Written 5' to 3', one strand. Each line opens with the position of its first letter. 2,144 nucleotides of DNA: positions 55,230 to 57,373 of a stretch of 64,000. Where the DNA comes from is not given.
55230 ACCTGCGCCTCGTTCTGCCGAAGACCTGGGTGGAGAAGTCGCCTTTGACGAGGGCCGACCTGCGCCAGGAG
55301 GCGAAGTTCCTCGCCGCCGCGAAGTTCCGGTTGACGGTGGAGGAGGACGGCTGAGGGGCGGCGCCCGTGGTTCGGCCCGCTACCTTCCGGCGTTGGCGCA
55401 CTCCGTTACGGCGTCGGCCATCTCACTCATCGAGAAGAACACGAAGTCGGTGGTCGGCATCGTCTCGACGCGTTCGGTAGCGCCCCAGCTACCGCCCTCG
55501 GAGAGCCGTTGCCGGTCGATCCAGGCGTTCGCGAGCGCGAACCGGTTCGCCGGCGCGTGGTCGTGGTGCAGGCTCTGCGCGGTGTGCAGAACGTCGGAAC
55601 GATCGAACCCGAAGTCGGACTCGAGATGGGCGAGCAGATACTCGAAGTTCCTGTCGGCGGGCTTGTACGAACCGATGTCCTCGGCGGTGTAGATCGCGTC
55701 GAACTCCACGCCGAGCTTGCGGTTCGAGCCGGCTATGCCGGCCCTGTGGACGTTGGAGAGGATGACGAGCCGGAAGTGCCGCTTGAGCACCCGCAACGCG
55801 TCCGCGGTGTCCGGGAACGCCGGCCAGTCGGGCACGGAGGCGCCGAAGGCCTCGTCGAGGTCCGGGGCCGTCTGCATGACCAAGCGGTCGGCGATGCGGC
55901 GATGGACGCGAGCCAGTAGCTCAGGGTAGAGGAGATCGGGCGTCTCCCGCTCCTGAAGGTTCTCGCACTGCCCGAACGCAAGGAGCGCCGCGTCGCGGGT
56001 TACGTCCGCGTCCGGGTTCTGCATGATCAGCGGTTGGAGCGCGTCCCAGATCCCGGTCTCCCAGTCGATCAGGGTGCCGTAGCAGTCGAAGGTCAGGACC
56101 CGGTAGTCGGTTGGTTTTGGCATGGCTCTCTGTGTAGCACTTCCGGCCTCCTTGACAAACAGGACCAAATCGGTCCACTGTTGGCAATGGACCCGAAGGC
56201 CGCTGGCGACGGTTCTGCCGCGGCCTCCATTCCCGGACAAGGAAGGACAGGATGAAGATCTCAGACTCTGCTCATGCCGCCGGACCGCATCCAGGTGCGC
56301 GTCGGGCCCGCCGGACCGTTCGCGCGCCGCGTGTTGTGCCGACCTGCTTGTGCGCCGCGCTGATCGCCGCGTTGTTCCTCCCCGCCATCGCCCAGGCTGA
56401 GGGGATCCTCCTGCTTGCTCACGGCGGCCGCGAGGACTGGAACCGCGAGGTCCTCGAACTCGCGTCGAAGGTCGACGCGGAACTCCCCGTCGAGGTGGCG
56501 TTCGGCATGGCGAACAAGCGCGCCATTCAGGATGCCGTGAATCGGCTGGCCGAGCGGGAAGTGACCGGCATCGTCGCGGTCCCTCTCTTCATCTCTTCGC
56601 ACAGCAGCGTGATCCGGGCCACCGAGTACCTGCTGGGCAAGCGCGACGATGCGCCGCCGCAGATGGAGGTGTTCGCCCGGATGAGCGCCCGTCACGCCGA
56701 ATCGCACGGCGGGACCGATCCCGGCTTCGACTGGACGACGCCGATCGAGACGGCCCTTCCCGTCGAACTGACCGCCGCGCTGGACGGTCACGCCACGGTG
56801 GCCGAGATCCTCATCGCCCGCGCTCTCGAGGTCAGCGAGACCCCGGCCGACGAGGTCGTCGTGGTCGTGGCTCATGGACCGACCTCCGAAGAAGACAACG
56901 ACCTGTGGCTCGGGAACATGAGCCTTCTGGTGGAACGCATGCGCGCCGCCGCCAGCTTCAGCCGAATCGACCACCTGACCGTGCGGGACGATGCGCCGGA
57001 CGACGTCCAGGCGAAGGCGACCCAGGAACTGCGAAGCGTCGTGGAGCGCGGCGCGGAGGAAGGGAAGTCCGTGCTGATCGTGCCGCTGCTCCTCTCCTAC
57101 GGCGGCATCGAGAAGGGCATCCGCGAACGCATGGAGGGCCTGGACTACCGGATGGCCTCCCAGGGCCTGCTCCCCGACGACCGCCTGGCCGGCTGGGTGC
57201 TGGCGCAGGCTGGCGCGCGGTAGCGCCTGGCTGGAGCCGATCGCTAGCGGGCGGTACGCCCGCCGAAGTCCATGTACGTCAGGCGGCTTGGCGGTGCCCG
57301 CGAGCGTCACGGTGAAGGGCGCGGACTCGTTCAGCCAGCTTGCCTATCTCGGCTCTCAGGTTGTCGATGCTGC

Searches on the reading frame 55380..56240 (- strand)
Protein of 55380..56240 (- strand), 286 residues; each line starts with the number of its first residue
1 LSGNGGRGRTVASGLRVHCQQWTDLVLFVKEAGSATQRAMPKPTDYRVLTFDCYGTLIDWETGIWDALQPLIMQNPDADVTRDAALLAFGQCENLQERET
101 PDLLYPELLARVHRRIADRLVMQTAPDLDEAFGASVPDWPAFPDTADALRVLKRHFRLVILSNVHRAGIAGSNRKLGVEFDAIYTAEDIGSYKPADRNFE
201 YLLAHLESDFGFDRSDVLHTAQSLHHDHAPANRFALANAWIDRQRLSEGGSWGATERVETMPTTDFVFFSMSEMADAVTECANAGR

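Call 64: search_protein_families(library=pfam, proteins=[window:55380-56240:-], max_evalue=0.0001)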
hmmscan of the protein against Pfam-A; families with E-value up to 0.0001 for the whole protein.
window:55380-56240:- (286 aa): 1 family
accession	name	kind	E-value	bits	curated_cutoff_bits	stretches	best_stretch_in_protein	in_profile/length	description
PF00702.32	Hydrolase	-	2.1e-08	35.2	26.4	1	46-218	1-175/191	haloacid dehalogenase-like hydrolase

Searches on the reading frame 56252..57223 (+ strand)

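Call 64: search_protein_families(library=pfam, proteins=[window:56252-57223:+], max_evalue=0.0001)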
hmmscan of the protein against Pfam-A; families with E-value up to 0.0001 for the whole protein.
window:56252-57223:+ (323 aa): 1 family
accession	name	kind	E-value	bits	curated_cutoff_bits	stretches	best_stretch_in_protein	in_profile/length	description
PF01903.22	CbiX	-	7.4e-12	45.9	22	1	60-116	5-64/106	CbiX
